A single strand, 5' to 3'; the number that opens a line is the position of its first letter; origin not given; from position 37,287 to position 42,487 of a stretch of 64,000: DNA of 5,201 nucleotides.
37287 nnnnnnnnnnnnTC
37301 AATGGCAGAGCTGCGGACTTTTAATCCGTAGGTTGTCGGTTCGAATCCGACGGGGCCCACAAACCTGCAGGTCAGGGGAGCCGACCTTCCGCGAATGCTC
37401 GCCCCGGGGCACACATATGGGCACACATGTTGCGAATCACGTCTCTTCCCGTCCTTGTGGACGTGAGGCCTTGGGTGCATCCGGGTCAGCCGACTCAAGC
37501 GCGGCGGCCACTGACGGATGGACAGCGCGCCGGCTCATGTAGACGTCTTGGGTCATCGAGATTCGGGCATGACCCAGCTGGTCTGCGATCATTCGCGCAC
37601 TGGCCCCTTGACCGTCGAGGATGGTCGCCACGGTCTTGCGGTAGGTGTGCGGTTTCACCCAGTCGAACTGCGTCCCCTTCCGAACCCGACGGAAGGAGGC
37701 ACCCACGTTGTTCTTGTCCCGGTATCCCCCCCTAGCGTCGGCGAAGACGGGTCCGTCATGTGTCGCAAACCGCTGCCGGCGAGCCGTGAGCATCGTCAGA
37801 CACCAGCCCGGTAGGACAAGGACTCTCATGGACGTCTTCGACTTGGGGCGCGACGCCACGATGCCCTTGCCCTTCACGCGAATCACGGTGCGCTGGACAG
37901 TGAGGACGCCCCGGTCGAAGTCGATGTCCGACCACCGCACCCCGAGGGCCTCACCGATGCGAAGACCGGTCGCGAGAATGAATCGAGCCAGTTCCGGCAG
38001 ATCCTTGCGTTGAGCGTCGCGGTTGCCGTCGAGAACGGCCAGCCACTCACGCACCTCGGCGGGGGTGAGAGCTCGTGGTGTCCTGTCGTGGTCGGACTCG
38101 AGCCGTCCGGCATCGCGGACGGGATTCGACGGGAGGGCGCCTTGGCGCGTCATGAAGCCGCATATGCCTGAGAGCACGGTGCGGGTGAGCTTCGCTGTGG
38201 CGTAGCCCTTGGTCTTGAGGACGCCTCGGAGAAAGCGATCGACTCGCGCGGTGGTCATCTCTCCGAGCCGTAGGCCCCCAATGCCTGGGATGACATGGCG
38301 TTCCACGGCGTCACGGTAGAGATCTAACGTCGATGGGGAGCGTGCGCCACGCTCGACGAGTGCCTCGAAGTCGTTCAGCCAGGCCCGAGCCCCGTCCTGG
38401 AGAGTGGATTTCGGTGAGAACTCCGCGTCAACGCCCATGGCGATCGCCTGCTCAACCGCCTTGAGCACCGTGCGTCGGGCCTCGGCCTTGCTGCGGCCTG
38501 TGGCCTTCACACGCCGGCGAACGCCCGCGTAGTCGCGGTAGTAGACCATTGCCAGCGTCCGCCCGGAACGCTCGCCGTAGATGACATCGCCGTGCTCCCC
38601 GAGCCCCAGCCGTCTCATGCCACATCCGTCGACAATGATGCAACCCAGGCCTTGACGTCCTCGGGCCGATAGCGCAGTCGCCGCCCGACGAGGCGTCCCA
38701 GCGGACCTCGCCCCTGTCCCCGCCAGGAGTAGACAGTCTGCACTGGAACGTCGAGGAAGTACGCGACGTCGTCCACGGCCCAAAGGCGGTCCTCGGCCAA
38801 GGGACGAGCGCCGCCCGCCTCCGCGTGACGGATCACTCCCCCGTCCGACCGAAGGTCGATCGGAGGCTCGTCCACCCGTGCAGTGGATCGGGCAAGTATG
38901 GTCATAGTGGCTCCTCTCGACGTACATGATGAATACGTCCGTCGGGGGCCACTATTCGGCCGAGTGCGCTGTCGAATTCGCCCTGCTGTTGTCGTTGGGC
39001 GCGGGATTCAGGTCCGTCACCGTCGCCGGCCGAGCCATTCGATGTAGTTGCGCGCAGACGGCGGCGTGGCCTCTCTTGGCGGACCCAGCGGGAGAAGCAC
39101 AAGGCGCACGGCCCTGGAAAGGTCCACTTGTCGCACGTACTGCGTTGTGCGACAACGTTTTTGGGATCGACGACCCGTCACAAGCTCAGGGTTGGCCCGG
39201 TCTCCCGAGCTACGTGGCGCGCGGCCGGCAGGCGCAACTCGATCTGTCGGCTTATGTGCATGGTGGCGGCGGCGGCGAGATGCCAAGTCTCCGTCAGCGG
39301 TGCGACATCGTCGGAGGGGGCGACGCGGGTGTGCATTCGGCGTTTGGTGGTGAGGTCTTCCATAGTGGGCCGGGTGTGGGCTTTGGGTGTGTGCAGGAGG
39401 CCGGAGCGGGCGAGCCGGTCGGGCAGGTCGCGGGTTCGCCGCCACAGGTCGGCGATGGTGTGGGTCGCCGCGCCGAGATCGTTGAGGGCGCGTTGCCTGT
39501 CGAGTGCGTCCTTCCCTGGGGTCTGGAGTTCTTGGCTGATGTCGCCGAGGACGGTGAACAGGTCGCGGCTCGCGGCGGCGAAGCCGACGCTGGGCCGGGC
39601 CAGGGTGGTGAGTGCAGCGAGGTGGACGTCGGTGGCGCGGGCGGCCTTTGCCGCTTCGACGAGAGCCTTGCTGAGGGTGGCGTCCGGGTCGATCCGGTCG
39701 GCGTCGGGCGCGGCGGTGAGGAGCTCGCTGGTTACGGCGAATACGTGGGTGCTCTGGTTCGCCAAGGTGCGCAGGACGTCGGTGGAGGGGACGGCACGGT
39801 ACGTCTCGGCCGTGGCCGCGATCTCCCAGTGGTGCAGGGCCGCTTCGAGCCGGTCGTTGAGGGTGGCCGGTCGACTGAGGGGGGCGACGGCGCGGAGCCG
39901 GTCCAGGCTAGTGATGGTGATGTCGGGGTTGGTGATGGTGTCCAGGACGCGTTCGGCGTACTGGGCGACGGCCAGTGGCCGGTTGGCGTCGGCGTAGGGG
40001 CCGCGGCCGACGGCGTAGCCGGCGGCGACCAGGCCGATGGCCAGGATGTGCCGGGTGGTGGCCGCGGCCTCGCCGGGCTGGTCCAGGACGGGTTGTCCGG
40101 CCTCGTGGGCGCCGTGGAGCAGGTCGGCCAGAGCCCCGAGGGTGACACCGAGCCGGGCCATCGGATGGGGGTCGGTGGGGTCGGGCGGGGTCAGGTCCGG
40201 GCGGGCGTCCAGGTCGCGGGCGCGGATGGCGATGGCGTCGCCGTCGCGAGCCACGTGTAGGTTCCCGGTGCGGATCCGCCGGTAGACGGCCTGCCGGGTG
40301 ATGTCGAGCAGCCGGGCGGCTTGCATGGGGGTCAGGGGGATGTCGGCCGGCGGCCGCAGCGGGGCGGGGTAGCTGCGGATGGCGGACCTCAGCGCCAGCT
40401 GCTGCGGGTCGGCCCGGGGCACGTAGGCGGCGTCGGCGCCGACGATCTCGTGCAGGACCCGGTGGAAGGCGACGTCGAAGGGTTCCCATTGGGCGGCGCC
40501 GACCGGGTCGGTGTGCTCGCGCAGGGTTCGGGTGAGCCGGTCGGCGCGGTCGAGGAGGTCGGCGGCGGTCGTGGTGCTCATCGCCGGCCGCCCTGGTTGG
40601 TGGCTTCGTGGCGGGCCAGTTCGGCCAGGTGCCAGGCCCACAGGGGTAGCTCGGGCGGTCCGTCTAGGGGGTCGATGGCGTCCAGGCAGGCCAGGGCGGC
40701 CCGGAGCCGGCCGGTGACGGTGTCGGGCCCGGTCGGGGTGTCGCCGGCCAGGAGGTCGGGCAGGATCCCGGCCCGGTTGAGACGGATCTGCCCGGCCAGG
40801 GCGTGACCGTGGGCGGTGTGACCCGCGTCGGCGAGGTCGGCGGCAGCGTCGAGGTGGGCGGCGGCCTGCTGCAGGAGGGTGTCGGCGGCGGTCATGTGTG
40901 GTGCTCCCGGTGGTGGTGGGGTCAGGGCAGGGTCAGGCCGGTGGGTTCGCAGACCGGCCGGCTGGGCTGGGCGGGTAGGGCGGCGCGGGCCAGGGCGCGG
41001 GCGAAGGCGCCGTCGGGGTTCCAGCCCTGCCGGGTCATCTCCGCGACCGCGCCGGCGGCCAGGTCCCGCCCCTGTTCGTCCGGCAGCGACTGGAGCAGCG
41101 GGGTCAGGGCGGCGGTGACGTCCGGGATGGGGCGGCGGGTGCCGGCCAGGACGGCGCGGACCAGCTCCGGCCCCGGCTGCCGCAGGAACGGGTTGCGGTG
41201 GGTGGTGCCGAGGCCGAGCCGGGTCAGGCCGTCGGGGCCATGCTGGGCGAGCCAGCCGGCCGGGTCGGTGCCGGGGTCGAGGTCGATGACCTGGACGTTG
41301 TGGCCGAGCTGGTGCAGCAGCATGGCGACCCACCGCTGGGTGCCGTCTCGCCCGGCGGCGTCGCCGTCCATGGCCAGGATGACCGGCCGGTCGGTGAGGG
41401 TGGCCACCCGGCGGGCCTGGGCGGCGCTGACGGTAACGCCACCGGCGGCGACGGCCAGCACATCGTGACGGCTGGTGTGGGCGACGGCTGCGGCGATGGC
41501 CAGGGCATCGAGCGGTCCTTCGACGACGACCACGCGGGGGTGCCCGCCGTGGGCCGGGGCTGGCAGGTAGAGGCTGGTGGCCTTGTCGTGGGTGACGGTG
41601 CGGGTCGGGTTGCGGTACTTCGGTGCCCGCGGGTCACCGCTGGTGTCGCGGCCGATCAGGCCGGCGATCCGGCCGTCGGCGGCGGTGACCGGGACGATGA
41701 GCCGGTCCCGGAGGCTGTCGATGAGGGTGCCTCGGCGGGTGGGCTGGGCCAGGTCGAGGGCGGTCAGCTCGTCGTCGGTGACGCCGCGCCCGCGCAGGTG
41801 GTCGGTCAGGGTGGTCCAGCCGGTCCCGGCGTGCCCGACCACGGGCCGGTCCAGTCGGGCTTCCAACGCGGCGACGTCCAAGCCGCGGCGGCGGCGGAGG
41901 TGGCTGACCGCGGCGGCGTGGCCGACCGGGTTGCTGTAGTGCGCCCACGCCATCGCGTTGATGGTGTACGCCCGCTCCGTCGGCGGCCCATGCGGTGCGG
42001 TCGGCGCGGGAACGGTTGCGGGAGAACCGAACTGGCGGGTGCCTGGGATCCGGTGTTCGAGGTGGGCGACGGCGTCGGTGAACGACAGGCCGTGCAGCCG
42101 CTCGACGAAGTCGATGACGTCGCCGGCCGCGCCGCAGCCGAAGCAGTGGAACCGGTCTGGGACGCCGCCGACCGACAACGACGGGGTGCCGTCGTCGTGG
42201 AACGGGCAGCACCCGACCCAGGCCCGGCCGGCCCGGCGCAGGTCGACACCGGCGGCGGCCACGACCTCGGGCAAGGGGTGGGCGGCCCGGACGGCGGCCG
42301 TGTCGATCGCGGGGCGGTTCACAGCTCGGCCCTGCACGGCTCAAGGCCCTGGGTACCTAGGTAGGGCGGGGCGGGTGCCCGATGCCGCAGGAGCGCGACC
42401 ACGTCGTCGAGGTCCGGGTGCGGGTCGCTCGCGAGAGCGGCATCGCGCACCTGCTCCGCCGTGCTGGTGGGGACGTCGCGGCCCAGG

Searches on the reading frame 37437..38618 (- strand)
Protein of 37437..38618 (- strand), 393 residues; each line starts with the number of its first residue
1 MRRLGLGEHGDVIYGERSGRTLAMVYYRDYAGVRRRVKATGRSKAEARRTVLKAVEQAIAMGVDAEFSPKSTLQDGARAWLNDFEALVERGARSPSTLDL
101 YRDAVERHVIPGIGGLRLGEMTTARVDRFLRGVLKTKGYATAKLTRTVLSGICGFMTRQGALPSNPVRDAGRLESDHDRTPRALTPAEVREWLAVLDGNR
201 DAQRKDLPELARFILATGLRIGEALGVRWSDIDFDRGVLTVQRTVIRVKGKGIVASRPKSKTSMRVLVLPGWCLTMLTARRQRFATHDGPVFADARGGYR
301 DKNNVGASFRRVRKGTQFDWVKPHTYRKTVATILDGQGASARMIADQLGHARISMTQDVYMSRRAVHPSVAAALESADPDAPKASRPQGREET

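Call 49: search_protein_families(library=pfam, proteins=[window:37437-38618:-], max_evalue=0.001)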
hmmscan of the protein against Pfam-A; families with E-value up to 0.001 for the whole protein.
window:37437-38618:- (393 aa): 2 families
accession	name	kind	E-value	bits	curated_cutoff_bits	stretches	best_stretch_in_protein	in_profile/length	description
PF00589.27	Phage_integrase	-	8e-20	71.7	27.1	1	184-362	3-167/172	Phage integrase family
PF22022.2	Phage_int_M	-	8.2e-06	26.4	27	1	77-169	5-92/96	Phage integrase central domain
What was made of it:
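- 37437..38618 (-): Tyrosine integrase of the ICE. Pfam Phage_integrase E 8e-20 and Phage_int_M 8e-6 (call 49).
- On T4SS-type integrative conjugative element: Phage_integrase 8e-20 (call 49).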

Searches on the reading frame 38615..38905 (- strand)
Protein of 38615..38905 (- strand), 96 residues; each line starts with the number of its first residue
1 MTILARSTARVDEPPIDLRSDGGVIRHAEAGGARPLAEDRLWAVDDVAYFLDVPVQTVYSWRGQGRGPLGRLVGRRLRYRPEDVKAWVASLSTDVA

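Call 49: search_protein_families(library=pfam, proteins=[window:38615-38905:-], max_evalue=0.001)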
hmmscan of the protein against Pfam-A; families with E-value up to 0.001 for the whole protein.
window:38615-38905:- (96 aa): 1 family
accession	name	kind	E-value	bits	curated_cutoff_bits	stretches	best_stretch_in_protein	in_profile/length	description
PF12728.13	HTH_17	-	1.4e-09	38.4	27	1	44-90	4-49/51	Helix-turn-helix domain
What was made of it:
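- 38615..38905 (-): Excisionase-like HTH_17 protein. Pfam HTH_17 E 1.4e-9 (call 49).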

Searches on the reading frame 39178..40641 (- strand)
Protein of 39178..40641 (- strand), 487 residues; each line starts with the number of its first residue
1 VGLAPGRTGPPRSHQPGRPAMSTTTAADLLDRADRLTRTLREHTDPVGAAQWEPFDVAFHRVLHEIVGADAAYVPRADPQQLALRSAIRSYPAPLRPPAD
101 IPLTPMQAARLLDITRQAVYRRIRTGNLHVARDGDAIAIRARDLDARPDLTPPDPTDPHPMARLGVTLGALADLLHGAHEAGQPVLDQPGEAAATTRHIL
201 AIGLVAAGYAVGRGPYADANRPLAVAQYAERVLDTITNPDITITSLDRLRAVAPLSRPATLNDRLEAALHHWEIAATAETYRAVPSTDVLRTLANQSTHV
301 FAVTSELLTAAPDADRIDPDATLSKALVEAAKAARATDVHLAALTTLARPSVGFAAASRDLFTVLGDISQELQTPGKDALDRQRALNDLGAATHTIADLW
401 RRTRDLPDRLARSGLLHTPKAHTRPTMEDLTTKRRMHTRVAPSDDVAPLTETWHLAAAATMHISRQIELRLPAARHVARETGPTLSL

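Call 10: search_protein_families(library=pfam, proteins=[window:39178-40641:-], max_evalue=0.01)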
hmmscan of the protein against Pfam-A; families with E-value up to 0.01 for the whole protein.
window:39178-40641:- (487 aa): 1 family
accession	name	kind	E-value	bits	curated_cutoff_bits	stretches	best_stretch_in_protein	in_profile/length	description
PF12728.13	HTH_17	-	1.9e-05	25.3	27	1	103-146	2-45/51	Helix-turn-helix domain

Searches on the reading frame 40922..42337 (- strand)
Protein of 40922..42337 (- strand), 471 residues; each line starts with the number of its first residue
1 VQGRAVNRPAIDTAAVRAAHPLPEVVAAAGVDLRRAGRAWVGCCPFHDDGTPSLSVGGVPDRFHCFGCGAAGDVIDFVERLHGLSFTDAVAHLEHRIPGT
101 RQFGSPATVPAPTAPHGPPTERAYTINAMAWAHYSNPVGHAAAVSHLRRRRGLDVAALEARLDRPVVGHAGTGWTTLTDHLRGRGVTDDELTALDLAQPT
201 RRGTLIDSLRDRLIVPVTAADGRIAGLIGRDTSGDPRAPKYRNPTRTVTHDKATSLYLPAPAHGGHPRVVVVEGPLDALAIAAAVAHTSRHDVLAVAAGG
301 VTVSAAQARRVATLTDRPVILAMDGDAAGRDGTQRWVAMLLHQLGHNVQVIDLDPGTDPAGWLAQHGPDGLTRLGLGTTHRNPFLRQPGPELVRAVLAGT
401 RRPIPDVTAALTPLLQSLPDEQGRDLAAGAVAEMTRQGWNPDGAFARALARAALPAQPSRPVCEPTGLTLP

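Call 10: search_protein_families(library=pfam, proteins=[window:40922-42337:-], max_evalue=0.01)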
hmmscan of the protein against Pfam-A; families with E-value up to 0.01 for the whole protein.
window:40922-42337:- (471 aa): 6 families
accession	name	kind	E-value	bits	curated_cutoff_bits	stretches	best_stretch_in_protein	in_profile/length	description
PF01807.25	Zn_ribbon_DnaG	-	7.6e-23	80.6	24.9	1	18-96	11-88/98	CHC2 zinc finger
PF08275.17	DNAG_N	-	2.4e-12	47.5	26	1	163-257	29-122/128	DNA primase catalytic core, N-terminal domain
PF13155.12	Toprim_2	-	1.1e-11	45.3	22.1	1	270-359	1-84/88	Toprim-like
PF13662.12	Toprim_4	-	3.6e-06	27.5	25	1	269-351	3-84/85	Toprim domain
PF01751.28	Toprim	-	7.4e-06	26.5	23.1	1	269-341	2-81/96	Toprim domain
PF13362.12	Toprim_3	-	8.5e-05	23.4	27.2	1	269-369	2-95/95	Toprim domain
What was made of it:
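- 39178..43486 (-): Conserved ICE backbone downstream of the coupling protein: HTH protein (39178-40641), DnaG-type primase (40922-42337), p222 (42319-42987), p148 (43040-43486). Pfam Zn_ribbon_DnaG 7.6e-23 and Toprim (call 10).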
